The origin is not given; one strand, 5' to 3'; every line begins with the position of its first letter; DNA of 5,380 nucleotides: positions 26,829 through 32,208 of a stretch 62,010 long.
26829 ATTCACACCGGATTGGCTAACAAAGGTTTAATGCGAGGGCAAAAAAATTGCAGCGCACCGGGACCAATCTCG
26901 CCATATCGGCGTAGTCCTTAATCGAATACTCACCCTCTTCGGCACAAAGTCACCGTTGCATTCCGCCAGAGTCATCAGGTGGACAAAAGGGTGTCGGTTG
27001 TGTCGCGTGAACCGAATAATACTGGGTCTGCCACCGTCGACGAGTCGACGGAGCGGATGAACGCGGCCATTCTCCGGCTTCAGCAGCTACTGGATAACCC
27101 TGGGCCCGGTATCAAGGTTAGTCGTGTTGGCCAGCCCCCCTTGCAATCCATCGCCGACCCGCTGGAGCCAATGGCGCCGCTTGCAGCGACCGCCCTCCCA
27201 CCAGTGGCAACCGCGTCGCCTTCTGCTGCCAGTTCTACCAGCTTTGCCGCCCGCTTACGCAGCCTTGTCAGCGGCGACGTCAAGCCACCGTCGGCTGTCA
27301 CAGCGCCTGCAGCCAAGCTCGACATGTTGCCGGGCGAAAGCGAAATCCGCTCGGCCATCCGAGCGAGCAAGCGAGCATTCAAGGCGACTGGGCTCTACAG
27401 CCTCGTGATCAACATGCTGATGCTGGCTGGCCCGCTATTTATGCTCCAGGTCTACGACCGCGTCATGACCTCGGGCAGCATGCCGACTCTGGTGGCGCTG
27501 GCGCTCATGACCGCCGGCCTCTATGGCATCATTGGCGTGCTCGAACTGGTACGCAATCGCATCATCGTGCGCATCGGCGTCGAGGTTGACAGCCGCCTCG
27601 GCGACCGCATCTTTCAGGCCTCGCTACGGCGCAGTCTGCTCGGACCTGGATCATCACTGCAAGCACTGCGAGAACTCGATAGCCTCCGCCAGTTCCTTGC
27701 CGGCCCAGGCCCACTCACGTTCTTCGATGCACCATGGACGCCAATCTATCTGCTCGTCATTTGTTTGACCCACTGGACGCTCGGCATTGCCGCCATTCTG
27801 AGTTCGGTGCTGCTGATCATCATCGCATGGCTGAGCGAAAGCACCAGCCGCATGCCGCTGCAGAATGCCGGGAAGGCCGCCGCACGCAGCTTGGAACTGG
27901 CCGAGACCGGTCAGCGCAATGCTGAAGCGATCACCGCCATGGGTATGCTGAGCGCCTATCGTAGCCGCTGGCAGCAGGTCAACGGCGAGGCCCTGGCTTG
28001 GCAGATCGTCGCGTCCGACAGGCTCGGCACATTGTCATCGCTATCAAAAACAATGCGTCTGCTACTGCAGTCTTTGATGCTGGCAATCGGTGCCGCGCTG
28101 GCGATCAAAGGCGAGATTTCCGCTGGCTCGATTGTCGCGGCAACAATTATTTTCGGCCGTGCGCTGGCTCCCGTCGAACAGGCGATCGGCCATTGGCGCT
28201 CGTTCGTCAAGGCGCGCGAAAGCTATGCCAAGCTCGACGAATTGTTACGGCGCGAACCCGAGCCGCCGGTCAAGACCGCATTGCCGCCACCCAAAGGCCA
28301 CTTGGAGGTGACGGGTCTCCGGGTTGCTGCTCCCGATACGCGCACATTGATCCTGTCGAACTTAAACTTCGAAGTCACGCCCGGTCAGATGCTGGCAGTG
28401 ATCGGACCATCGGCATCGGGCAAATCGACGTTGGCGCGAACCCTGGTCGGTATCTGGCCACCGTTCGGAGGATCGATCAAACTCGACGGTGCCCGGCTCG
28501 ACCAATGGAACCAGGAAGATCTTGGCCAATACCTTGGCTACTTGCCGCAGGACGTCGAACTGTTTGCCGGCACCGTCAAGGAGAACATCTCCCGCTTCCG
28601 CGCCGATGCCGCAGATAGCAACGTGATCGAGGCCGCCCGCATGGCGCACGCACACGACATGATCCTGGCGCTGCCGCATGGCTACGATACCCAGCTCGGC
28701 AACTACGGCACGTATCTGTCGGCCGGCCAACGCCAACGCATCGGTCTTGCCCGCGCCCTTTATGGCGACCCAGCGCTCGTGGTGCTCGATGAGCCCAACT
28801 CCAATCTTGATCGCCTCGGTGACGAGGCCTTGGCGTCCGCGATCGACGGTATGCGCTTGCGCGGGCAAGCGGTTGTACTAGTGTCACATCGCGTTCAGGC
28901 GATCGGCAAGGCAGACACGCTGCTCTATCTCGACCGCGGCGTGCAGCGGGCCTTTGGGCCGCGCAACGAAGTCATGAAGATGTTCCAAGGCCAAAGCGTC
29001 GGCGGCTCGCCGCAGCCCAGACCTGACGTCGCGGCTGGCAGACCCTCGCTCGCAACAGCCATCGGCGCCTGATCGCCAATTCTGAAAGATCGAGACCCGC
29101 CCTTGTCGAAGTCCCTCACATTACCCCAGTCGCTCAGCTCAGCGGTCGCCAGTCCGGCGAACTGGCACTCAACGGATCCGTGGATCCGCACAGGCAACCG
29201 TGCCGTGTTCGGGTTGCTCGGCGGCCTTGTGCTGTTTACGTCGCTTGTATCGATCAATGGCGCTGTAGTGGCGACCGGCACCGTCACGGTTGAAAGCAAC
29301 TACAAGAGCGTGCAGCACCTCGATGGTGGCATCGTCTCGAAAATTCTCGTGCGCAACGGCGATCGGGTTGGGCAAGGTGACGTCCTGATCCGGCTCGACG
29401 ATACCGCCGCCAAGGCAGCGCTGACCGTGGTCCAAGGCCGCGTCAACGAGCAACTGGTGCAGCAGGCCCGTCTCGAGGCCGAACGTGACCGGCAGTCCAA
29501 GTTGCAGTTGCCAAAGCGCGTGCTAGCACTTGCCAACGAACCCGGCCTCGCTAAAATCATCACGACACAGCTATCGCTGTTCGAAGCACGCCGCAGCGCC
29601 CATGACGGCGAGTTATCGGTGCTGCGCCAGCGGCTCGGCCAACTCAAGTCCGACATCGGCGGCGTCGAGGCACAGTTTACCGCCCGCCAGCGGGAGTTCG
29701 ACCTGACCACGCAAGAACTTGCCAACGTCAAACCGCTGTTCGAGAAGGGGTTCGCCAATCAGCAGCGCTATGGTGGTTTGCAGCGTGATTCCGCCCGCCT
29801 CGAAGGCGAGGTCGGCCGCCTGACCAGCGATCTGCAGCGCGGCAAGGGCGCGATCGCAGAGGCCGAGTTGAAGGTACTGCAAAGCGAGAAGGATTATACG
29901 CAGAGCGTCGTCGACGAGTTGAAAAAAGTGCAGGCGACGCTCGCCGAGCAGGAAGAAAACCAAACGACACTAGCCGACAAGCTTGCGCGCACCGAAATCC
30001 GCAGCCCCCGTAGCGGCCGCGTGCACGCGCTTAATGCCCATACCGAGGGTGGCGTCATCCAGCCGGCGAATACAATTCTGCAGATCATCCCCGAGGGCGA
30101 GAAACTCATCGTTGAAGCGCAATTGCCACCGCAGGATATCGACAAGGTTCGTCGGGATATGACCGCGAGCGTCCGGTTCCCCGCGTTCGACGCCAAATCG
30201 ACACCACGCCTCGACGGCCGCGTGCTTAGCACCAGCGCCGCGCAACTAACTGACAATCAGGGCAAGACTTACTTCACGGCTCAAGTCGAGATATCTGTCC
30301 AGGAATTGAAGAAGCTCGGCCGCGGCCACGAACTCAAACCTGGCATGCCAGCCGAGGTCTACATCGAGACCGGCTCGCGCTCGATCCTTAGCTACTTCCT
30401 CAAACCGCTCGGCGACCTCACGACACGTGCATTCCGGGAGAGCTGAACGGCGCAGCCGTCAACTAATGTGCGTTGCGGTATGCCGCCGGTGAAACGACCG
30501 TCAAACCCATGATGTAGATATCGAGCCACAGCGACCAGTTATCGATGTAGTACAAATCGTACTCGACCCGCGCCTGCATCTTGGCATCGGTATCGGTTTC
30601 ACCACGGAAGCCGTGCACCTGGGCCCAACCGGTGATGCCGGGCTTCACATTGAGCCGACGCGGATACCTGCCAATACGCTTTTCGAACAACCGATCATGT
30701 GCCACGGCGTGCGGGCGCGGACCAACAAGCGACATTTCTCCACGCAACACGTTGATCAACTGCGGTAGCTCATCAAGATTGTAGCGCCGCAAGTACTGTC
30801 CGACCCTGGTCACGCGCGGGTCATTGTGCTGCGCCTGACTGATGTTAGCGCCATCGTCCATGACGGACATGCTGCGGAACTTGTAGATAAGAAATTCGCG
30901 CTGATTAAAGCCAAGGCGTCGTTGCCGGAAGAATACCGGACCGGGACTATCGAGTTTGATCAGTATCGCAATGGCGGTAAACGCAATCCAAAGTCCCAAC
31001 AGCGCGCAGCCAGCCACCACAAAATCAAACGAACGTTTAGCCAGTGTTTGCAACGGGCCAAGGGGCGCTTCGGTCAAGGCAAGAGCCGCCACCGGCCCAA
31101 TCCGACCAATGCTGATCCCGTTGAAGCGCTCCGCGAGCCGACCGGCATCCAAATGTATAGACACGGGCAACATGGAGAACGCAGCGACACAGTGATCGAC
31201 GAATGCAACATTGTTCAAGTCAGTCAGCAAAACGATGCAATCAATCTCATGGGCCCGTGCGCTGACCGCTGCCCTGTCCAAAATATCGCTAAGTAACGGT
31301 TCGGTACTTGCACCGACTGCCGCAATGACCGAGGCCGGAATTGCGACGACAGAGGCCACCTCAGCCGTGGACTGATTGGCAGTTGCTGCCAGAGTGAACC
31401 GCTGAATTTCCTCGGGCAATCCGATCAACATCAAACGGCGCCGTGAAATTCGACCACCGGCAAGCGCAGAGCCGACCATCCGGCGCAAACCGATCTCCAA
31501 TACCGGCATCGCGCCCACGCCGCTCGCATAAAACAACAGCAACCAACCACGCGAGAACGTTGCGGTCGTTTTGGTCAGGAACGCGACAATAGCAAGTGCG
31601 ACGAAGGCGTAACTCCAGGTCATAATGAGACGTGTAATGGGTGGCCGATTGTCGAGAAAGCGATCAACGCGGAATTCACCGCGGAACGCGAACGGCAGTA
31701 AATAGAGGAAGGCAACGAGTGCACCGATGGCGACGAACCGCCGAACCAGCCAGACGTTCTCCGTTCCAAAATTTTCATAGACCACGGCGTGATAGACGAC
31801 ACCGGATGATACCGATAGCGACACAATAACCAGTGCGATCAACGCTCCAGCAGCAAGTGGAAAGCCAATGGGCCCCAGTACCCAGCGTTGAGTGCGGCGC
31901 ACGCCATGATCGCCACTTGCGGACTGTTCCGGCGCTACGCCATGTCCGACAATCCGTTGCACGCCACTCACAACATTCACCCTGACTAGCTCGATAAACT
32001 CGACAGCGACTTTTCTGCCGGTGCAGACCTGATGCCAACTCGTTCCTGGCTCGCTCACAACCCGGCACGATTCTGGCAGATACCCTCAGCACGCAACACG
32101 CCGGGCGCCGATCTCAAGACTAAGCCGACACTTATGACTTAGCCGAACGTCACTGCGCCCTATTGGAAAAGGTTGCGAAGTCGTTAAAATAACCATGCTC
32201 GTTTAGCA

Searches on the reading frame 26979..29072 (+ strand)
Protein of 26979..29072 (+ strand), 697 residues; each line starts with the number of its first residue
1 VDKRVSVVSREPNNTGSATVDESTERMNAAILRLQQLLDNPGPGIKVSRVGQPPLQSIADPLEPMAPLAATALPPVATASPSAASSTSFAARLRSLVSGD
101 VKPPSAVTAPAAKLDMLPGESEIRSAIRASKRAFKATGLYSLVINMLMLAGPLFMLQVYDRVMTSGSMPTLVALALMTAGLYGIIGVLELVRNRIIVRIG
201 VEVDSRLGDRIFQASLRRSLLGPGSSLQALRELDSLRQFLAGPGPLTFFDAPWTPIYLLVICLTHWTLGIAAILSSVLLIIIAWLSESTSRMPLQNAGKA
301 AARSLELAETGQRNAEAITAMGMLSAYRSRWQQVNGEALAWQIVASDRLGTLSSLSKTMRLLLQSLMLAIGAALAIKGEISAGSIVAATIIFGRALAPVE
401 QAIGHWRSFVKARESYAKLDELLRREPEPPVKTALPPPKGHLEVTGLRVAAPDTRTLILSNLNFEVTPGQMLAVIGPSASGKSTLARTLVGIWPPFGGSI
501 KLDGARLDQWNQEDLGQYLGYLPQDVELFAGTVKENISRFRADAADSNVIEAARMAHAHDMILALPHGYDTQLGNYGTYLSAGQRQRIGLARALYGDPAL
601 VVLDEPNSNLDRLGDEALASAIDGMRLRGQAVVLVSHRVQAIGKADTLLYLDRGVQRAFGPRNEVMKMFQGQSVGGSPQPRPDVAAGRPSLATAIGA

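Call 42: search_protein_families(library=ncbifam, proteins=[window:26979-29072:+], max_evalue=1e-10)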
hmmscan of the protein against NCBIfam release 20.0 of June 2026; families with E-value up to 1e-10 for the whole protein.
window:26979-29072:+ (697 aa): 147 families (the best 25 are shown)
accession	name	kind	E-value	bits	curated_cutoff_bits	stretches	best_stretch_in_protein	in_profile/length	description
TIGR01842.1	type_I_sec_PrtD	subfamily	7.8e-209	694.7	510.15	1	128-668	2-543/544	type I secretion system permease/ATPase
TIGR03375.1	type_I_sec_LssB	subfamily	2.1e-105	353.5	693.1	1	124-671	141-694/696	type I secretion system permease/ATPase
TIGR01846.1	type_I_sec_HlyB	subfamily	4.5e-77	259.9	725.55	1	126-666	133-679/694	type I secretion system permease/ATPase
TIGR03796.1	NHLM_micro_ABC1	equivalog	6.8e-70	236.1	853.3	1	124-666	146-699/710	NHLP family bacteriocin export ABC transporter peptidase/permease/ATPase subunit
TIGR02857.1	CydD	equivalog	1.9e-60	205.3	435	1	131-649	2-527/529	thiol reductant ABC exporter subunit CydD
TIGR02204.1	MsbA_rel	hypoth_equivalog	2.6e-57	194.8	780.4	1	307-667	193-563/576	ABC transporter, permease/ATP-binding protein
TIGR02868.1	CydC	equivalog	3.7e-57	194.1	329.05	1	259-638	146-529/530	thiol reductant ABC exporter subunit CydC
TIGR00958.1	3a01208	subfamily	1.7e-54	185.2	874.6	1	356-667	391-702/711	antigen peptide transporter 2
TIGR03797.1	NHLM_micro_ABC2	equivalog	2e-52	178.6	709.4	1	123-667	127-673/686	NHLP bacteriocin export ABC transporter permease/ATPase subunit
NF045513.1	HepA_fam_ABC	equivalog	2e-52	178.5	725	1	255-654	183-584/610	heterocyst formation ABC transporter subunit HepA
TIGR02203.1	MsbA_lipidA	equivalog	2.7e-52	178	602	1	259-666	148-556/572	lipid A export permease/ATP-binding protein MsbA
NF052233.1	CphA_assoc_ABC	equivalog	8.4e-49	166.6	880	1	343-667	403-731/766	cyanophycin metabolism-associated ABC transporter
NF010178.0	PRK13657.1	equivalog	6.2e-48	163.6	733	1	334-655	224-546/588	glucan ABC transporter ATP-binding protein/ permease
TIGR01193.1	bacteriocin_ABC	subfamily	1.2e-45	156.3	523.85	1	354-655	383-685/708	peptide cleavage/export ABC transporter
NF008364.0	PRK11160.1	equivalog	2e-44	152.1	630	1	256-666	148-562/575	heme ABC transporter ATP-binding protein/permease CydC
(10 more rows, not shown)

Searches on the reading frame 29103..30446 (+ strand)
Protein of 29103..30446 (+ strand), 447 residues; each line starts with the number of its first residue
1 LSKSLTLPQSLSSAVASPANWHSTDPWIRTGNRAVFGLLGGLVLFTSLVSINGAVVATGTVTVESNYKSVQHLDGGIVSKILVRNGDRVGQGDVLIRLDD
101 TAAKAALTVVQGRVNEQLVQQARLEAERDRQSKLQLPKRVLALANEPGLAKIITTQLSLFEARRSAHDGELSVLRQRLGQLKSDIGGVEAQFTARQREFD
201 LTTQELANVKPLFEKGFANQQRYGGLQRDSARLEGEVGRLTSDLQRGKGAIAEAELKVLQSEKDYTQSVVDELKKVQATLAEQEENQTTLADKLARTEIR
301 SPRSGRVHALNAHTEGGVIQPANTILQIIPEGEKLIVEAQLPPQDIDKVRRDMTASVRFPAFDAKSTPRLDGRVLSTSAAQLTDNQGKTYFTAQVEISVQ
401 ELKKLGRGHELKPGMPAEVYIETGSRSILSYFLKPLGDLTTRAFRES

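Call 42: search_protein_families(library=ncbifam, proteins=[window:29103-30446:+], max_evalue=1e-10)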
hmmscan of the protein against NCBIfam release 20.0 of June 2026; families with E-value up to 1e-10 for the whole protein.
window:29103-30446:+ (447 aa): 5 families
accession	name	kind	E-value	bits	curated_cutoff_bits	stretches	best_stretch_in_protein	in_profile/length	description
TIGR01843.1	type_I_hlyD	subfamily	5.4e-108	361.7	208.65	1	28-446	4-421/422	HlyD family type I secretion periplasmic adaptor subunit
TIGR00998.1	8a0101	subfamily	1.8e-16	60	390.8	1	54-365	29-271/334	EmrA/EmrK family multidrug efflux transporter periplasmic adaptor subunit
TIGR01730.1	RND_mfp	subfamily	4.3e-16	58.8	94.9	0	70-135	29-94/322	efflux RND transporter periplasmic adaptor subunit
TIGR03794.1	NHLM_micro_HlyD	equivalog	1.6e-15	56.9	156.2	1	39-384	30-343/421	NHLP bacteriocin system secretion protein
TIGR01000.1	bacteriocin_acc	subfamily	2.1e-12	46.7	258.85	1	251-433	271-450/457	bacteriocin secretion accessory protein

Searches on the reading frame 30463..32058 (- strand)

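Call 42: search_protein_families(library=ncbifam, proteins=[window:30463-32058:-], max_evalue=1e-10)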
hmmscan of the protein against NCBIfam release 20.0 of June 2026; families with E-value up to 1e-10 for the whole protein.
window:30463-32058:- (531 aa): 10 families
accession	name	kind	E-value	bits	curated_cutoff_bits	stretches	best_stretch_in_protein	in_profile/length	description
TIGR03023.1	WcaJ_sugtrans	equivalog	5.8e-120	401.6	410.75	1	95-530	24-452/453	undecaprenyl-phosphate glucose phosphotransferase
TIGR03025.1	EPS_sugtrans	subfamily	9.3e-118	394.3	295.55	1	86-524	14-438/445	exopolysaccharide biosynthesis polyprenyl glycosylphosphotransferase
NF007518.0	PRK10124.1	equivalog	1.1e-75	255.1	684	1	129-522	69-455/464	undecaprenyl-phosphate glucose phosphotransferase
NF050817.1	PolSacchBiosHfsE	equivalog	2.2e-68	231.1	750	1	138-521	73-456/467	polysaccharide biosynthesis protein HfsE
TIGR03013.1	EpsB_2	subfamily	5.9e-63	213.5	393.35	1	91-520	14-432/443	TIGR03013 family XrtA/PEP-CTERM system glycosyltransferase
TIGR03022.1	WbaP_sugtrans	subfamily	2.9e-62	211.4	403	1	138-521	61-446/456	undecaprenyl-phosphate galactose phosphotransferase WbaP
NF041877.1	EPS_EpsZ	equivalog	1.1e-40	139.6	800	1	334-521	259-449/459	exopolysaccharide biosynthesis polyisoprenyl-phosphate hexose-1-phosphate transferase EpsZ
NF052601.1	undeca_RfbP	equivalog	2.1e-38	132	330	1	338-521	42-232/244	undecaprenyl-phosphate galactose phosphotransferase family protein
NF011751.0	PRK15204.1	equivalog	1.5e-27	96.4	907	1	340-520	279-465/476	undecaprenyl-phosphate galactose phosphotransferase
NF045514.1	glycotran_HepC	equivalog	9.8e-23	80.6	140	1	337-451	113-213/220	heterocyst development glycosyltransferase HepC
